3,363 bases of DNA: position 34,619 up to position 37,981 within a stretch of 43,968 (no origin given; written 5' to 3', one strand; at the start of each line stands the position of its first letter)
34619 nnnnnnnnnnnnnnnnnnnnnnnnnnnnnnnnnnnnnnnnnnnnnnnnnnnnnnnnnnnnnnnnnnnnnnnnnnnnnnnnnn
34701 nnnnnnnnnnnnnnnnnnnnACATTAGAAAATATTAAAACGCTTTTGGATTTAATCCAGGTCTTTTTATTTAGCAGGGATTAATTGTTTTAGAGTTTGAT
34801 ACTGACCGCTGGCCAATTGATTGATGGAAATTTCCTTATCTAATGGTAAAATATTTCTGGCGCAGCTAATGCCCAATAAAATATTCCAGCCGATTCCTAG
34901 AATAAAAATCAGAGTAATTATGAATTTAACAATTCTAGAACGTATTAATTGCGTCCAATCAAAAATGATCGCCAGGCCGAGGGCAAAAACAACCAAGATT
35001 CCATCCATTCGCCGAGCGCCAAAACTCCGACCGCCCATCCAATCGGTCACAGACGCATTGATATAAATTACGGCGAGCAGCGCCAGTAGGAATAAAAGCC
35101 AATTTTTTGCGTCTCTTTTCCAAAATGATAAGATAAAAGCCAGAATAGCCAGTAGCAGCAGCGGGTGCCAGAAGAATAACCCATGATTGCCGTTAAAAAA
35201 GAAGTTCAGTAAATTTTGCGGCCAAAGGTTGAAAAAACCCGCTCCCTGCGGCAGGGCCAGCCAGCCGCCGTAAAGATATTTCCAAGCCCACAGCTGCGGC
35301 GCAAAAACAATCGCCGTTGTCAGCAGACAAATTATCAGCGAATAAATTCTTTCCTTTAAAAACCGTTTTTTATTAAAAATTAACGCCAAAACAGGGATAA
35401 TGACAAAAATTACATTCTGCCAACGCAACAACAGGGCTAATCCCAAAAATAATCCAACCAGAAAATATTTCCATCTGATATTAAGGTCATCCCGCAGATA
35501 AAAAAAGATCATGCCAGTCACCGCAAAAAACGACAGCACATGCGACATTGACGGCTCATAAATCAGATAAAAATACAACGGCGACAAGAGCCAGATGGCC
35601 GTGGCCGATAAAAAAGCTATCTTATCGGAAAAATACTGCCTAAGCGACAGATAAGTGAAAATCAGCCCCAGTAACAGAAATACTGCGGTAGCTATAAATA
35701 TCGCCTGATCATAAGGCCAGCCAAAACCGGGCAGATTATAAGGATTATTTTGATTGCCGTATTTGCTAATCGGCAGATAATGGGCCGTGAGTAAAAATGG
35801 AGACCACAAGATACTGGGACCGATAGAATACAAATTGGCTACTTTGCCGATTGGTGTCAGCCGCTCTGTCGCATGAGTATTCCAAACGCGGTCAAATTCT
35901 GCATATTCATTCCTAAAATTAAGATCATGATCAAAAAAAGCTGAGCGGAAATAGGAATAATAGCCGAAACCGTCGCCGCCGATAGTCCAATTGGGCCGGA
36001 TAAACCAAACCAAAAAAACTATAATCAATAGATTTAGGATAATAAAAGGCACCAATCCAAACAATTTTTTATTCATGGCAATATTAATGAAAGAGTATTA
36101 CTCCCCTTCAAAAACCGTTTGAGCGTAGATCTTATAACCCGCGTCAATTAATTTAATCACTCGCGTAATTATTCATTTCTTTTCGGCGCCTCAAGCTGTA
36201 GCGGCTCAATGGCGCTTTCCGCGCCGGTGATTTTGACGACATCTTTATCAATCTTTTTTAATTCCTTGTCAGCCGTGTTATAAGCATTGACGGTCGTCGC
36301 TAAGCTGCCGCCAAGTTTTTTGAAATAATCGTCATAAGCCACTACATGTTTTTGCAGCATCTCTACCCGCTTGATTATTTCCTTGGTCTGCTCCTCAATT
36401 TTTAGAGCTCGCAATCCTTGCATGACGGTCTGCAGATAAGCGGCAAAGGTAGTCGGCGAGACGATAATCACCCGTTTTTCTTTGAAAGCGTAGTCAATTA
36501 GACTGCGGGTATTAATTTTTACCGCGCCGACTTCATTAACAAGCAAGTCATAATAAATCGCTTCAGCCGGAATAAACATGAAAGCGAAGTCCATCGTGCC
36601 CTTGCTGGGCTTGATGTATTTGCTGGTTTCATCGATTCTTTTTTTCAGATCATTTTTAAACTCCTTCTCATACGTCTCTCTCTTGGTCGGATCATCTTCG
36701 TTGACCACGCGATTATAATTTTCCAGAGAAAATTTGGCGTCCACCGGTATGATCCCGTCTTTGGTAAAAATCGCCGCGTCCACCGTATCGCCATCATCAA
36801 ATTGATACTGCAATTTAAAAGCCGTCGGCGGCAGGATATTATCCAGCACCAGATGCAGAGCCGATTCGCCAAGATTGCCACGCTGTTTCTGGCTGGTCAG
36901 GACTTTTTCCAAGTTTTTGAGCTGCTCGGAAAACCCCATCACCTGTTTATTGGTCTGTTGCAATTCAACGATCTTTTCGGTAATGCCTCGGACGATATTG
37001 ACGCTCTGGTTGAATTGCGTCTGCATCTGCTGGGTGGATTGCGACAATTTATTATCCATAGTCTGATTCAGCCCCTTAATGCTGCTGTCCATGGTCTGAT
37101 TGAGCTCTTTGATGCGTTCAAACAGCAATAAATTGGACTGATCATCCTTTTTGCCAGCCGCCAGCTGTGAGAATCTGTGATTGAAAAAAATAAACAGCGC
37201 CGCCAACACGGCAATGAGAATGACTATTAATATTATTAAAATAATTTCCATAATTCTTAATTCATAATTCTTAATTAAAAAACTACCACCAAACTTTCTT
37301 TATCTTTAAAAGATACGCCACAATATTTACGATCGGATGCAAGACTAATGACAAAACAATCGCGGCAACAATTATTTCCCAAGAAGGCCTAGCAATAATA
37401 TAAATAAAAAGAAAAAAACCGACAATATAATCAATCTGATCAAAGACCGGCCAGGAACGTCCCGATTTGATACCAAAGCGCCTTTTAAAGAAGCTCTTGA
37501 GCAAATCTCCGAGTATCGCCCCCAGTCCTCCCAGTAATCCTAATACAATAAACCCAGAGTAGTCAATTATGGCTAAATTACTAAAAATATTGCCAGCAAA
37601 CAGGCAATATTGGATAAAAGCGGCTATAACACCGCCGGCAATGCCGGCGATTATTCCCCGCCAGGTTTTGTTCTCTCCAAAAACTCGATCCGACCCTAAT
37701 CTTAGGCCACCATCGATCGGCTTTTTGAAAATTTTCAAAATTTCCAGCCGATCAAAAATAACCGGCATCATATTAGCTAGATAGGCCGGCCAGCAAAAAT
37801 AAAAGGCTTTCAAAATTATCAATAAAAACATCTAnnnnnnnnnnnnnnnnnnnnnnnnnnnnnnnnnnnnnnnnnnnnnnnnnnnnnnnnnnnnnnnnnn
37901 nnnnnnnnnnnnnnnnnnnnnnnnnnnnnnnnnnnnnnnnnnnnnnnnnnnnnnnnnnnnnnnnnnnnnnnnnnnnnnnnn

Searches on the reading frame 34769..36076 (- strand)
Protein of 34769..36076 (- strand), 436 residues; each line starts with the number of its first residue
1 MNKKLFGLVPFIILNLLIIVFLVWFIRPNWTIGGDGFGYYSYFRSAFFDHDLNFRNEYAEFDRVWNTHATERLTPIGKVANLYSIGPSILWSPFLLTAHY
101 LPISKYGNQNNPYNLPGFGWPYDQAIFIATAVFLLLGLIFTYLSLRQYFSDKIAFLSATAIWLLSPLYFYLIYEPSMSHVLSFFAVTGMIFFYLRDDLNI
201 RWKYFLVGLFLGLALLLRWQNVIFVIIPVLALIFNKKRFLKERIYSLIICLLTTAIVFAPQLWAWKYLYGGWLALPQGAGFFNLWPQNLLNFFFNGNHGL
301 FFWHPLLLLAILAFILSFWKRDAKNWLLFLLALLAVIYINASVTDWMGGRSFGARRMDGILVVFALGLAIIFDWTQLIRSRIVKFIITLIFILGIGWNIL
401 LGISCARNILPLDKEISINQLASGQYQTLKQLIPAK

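Call 70: search_protein_families(library=pfam, max_evalue=0.00001, proteins=[window:34769-36076:-])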
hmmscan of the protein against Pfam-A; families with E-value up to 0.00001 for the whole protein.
window:34769-36076:- (436 aa): 1 family
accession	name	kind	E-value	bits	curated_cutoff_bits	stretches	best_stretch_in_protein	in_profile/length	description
PF13231.12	PMT_2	-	5.7e-08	33.6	26.1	1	123-263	21-159/160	Dolichyl-phosphate-mannose-protein mannosyltransferase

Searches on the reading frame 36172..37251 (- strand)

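Call 70: search_protein_families(library=pfam, max_evalue=0.00001, proteins=[window:36172-37251:-])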
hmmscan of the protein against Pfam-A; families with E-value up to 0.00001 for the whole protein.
window:36172-37251:- (360 aa): 1 family
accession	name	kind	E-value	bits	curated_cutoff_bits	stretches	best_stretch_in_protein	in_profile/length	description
PF02646.22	RmuC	-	7e-54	183.3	26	1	57-336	2-272/291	RmuC family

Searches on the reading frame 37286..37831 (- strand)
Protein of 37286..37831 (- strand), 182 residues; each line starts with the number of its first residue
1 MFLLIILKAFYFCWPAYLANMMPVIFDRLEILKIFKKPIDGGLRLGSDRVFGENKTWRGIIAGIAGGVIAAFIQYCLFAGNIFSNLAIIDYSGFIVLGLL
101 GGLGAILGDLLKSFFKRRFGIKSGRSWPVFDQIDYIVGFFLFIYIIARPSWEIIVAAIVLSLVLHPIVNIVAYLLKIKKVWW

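Call 70: search_protein_families(library=pfam, max_evalue=0.00001, proteins=[window:37286-37831:-])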
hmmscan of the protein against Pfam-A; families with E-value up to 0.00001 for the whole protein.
window:37286-37831:- (182 aa): 2 families
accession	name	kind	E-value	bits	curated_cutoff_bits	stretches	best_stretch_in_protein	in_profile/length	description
PF01864.22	CarS-like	-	2.9e-38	132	22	1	3-182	2-175/175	CDP-archaeol synthase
PF01148.25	CTP_transf_1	-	5.6e-11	43.2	24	1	54-145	169-259/264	Cytidylyltransferase family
